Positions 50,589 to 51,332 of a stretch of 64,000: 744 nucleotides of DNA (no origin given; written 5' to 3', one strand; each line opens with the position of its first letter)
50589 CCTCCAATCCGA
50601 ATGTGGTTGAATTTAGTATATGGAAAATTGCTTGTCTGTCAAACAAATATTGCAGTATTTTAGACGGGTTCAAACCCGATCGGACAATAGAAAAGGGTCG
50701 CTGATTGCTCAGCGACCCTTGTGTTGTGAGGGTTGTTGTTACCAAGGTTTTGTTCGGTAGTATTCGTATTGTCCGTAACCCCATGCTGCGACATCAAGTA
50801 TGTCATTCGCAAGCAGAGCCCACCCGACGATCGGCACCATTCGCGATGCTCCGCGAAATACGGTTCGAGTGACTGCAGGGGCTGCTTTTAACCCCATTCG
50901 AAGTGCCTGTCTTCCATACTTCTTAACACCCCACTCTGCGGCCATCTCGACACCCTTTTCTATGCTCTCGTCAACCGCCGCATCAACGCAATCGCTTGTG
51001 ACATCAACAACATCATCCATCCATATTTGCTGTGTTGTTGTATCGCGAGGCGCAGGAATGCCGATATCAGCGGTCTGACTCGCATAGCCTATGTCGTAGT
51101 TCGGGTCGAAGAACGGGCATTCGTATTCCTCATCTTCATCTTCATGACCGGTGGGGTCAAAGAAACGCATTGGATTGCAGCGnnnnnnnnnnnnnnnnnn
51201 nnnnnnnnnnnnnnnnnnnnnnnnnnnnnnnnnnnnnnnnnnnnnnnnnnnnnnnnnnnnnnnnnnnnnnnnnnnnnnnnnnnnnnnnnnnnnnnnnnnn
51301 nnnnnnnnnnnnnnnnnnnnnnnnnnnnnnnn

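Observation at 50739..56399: Cell-surface Rhs polymorphic toxin with an unrecognised C-terminal domain and no adjacent immunity gene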

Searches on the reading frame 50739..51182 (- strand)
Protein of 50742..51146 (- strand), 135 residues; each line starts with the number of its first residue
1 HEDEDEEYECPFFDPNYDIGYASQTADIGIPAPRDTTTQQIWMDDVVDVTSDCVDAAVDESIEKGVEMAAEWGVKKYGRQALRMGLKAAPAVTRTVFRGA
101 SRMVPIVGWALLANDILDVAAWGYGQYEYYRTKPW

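Call 9: search_protein_families(library=pfam, proteins=[window:50742-51146:-], max_evalue=10)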
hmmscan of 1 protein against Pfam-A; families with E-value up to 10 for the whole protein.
seq(135 aa): 1 family
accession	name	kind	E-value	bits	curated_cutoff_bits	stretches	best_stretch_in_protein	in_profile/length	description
PF03609.19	EII-Sor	-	0.078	12.8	26.3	1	77-123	158-204/233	PTS system sorbose-specific iic component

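Call 10: find_homologous_proteins(query=window:50742-51146:-, max_evalue=0.01)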
Query seq(135 aa) (135 aa): 2 proteins with E <= 0.01 among 5 candidates.
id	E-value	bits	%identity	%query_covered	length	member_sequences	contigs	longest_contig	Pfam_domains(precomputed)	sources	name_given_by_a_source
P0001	1.1e-53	199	96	69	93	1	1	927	-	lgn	-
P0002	5.9e-28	116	59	64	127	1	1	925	-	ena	-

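Call 13: find_encoding_contigs(protein=P0002, flank=10000)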
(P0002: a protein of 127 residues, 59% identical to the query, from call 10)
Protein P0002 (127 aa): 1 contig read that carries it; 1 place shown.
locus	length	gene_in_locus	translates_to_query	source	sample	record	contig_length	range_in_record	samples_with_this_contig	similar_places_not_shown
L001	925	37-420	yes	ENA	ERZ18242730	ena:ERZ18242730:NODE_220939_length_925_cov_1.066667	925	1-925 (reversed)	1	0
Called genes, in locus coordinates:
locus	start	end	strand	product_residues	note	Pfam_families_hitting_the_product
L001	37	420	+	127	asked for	-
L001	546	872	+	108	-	PF01734:Patatin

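Call 14: find_encoding_contigs(protein=P0001, flank=10000)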
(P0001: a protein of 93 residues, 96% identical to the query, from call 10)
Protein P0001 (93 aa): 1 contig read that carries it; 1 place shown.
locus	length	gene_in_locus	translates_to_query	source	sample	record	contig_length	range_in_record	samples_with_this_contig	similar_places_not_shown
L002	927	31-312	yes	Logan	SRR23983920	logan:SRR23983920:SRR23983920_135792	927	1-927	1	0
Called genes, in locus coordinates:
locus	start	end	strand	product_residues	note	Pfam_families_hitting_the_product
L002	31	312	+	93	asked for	-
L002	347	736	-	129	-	-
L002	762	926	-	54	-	?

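Call 18: search_protein_representatives(protein=window:50742-51146:-)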
Query: 135 residues. Proteins with E-value up to 0.001 (for the whole library): 6; up to 1e-10: 2; up to 1e-30: 1. The best 6 are listed.
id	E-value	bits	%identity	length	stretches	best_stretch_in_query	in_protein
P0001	3.4e-54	199.0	96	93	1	43-135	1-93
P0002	1.9e-28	115.6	61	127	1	52-135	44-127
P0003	1.1e-10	58.0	38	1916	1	10-134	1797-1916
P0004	3.0e-08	50.1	32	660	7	35-65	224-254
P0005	4.4e-07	46.3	28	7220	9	28-87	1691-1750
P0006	3.8e-05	40.0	46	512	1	45-134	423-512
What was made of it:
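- Rarity: six hits in 1.84 billion representatives, of which four are true relatives (call 18).
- Tried and rejected: The exhaustive search added one full-length orthologue and one fragment (call 18).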

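Call 21: find_homologous_proteins(query=A1, max_evalue=0.01)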
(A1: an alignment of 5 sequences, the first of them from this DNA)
Query A1 (5 sequences) (147 aa, profile of the alignment): 2 proteins with E <= 0.01 among 4211 candidates.
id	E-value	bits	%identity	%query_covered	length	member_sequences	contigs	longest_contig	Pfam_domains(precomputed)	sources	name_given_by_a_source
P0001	1.2e-46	176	96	63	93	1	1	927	-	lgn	-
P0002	2.4e-39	152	59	59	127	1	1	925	-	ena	-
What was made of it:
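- Tried and rejected: Word-indexed searches with the tail and with its profile found only two fragments (calls 10, 21).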

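Call 22: find_encoding_contigs(protein=P0003, flank=10000)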
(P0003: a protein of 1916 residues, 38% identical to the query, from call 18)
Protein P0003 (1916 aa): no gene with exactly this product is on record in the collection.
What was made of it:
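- Tried and rejected: Context of P0003: no record was found for its contig (call 22).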

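Call 24: find_related_loci(query=A1, collection=genome_contigs, flank=10000)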
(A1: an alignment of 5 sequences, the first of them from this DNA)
Query A1 (147 aa) in genome_contigs; peptide patterns used: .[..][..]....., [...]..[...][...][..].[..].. (x = any residue, [..] = any of these).
59 stretches matched a pattern; 1 encode a relative of the query (tblastn E <= 1e-3); 1 distinct loci.
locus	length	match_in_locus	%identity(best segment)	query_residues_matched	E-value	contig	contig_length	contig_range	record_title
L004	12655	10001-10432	48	3-146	3e-42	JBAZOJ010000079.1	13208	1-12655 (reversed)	MAG: Candidatus Brocadiia bacterium isolate SO_2017_LW4_91 scaffold_9094_c1_LW137-91_2017, whole genome shotgun sequence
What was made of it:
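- One GTDB genome holds it, a Candidatus Brocadiia MAG (call 24).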

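Call 26: find_related_loci(query=A1, collection=metagenome_contigs, flank=10000)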
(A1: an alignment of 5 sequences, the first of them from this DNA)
Query A1 (147 aa) in metagenome_contigs; peptide patterns used: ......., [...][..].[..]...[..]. (x = any residue, [..] = any of these).
597 stretches matched a pattern; 1 encode a relative of the query (tblastn E <= 1e-3); 1 distinct loci.
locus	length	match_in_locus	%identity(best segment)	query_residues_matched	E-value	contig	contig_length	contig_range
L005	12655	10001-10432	48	3-146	3e-42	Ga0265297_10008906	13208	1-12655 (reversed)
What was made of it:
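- Tried and rejected: The genome and metagenome scans found one and the same contig (calls 24, 26).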

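Call 36: search_solved_structures(query=A2, max_evalue=10)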
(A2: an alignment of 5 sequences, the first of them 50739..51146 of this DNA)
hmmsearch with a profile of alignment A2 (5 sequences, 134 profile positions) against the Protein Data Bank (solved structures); distinct sequences matched with E-value up to 10: 5.
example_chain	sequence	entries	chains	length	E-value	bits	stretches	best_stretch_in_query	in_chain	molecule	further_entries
8vjh_Q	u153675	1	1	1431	0.084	16.2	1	93-131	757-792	Tape measure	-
5cwj_A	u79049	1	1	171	1.2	12.4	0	42-96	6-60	Designed helical repeat protein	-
5cwl_A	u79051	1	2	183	2.1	11.7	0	47-98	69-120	Designed helical repeat protein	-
4mow_A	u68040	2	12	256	3.3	11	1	49-129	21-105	Glucose 1-dehydrogenase | Putative glucose 1-dehydrogenase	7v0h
4hb1_A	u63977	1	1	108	4.5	10.6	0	62-100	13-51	DHP1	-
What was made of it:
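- Closest known: Tse5. Different: No sequence similarity between the cargos was detected (call 36).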

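Call 46: predict_structure(alignment_id=A3)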
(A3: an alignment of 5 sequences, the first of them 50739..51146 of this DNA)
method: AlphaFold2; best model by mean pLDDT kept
length: 135 residues; sequences in the alignment: 5
mean_pLDDT: 46.4   pTM: 0.18
mean pLDDT of the five models: 46.4, 46.1, 43.8, 43.2, 36.4
residues with pLDDT >= 90: 0; 70-90: 0; 50-70: 41; < 50: 94
segments of 3 or more residues with pLDDT < 50: 1-7, 12-14, 16-71, 78-85, 88-94, 100-104
pLDDT, mean of each block of 10 residues (from residue 1): 45 47 38 41 40 41 46 49 48 49 52 55 51 46
secondary structure, 60 per line:
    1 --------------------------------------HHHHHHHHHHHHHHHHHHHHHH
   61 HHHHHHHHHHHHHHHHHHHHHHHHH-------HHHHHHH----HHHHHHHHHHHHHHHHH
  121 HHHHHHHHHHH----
elements in order: H39-85 H93-99 H104-131
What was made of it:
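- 50742..50999 (-): Tail, part 2: conserved 86-aa helical module (aa 1801-1886). It ends R-x-VP-x4-AL-x3-D-x-LDV-x-A-x2-YGQYEY-x-R-x2-P. Predicted helices; pLDDT 46 (call 46).
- AlphaFold gave no confident fold for the tail (pLDDT 46, call 46), so structure says nothing.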

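Call 64: search_protein_families(library=pfam, proteins=[L004:10708-11166:-, L004:11242-11694:-, L004:11734-12279:-, L004:3811-4263:-, L004:2850-3653:-, L004:1759-2844:-], max_evalue=0.1)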
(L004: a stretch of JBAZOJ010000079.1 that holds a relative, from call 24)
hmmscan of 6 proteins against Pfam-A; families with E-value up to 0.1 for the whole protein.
L004:10708-11166:- (152 aa): 1 family
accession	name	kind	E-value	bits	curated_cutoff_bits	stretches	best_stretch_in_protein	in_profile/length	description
PF02893.26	GRAM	-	0.00061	20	23.6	1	11-57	28-72/112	GRAM domain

L004:11242-11694:- (150 aa): 0 families

L004:11734-12279:- (181 aa): 1 family
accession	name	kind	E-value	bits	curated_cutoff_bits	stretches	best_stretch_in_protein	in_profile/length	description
PF02893.26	GRAM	-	0.0024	18.2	23.6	1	42-84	28-68/112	GRAM domain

L004:3811-4263:- (150 aa): 0 families

L004:2850-3653:- (267 aa): 1 family
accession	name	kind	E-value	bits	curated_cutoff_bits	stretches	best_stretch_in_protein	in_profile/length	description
PF08867.16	FRG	-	1.6e-25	90.2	25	1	29-118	2-89/94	FRG domain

L004:1759-2844:- (361 aa): 1 family
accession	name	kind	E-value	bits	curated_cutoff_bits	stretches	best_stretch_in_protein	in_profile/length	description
PF03235.19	GmrSD_N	-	5.3e-17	63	33.2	1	23-169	12-196/199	GmrSD restriction endonuclease, N-terminal domain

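Call 77: search_protein_families(library=pfam, alignment_id=A2, max_evalue=5)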
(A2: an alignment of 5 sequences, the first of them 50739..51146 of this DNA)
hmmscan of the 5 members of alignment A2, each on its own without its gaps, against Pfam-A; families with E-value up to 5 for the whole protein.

A. member 1, window:50739-51146:- (135 aa): 1 family
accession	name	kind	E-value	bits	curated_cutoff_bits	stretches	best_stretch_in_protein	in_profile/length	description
PF03609.19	EII-Sor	-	0.078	12.8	26.3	1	77-123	158-204/233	PTS system sorbose-specific iic component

B. families by the number of members that match (of 5 scanned): 3 families
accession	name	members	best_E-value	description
PF03609.19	EII-Sor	3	0.0063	PTS system sorbose-specific iic component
PF21454.2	MSP1_barrel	1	0.0025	Major structural protein 1, jelly-roll domain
PF14013.11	MT0933_antitox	1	0.24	MT0933-like antitoxin protein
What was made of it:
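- A weak compositional match to a membrane-protein family (EII-Sor) appears in three of five members (call 77).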

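Call 79: search_protein_families(library=phrogs, alignment_id=A2, max_evalue=1)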
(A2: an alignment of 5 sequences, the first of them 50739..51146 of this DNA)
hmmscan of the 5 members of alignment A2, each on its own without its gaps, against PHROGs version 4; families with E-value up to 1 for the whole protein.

A. member 1, window:50739-51146:- (135 aa): 3 families
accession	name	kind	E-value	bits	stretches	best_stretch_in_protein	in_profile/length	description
phrog_1578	-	unknown function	0.19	12.2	1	36-58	21-43/78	-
phrog_21939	-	unknown function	0.22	12.9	1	36-71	15-42/100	-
phrog_11300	-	unknown function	0.37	10.4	1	76-120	457-498/619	-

B. families by the number of members that match (of 5 scanned): 8 families
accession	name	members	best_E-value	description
phrog_11300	-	2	0.021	-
phrog_21993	-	2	0.11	-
phrog_3201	-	1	0.022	tail fiber protein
phrog_38454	-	1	0.05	-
phrog_1578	-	1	0.19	-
phrog_9329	-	1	0.2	-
phrog_21939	-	1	0.22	-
phrog_4463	-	1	0.28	-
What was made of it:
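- Checked: It has no Pfam hit (best E=0.078, calls 9, 77), no PHROG hit (call 79) and no PDB sequence hit (call 36).
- Tried and rejected: Tail against domain libraries: Pfam, PHROGs and PDB sequence searches with the single sequence and with a five-member profile gave nothing significant (calls 9, 36, 77, 79).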

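Call 91: fold_search(model_id=the predicted structure, library=pdb)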
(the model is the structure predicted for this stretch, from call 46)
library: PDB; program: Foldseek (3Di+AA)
matches with E <= 10: 1; with E <= 0.001: 0
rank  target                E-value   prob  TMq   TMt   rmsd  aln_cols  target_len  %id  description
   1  5gup_Aa               9.5e+00  0.03  0.17  0.25  10.2        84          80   13  Cryo-EM structure of mammalian respiratory supercomplex I1III2IV1 (released 2017-03-29)
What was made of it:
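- No known domain: calls 9, 36, 77, 79, 91.
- Tried and rejected: Foldseek on that model gave one hit at E=9.5, which is meaningless (calls 46, 91).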

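Call 92: find_related_loci(query=A1, collection=viral_contigs, flank=5000)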
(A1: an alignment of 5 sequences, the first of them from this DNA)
Query A1 (147 aa) in viral_contigs; peptide patterns used: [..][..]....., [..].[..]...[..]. (x = any residue, [..] = any of these).
161 stretches matched a pattern, but none encodes a relative of the query by tblastn (E <= 1e-3).
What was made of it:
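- The metagenome scan returned the same contig (call 26), and viral contigs returned nothing (call 92).
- Tried and rejected: Viral contigs held none (call 92).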

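Call 101: find_encoding_contigs(protein=P0006, flank=5000)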
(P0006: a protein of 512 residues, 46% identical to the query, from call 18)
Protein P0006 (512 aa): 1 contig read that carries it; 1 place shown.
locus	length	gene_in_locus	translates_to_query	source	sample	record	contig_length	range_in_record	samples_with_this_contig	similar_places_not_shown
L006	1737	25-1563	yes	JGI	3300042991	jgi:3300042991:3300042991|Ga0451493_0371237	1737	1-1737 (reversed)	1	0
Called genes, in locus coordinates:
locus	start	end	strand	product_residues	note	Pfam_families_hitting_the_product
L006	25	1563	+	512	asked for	PF25023:TEN_YD-shell, PF05593:RHS_repeat (faint)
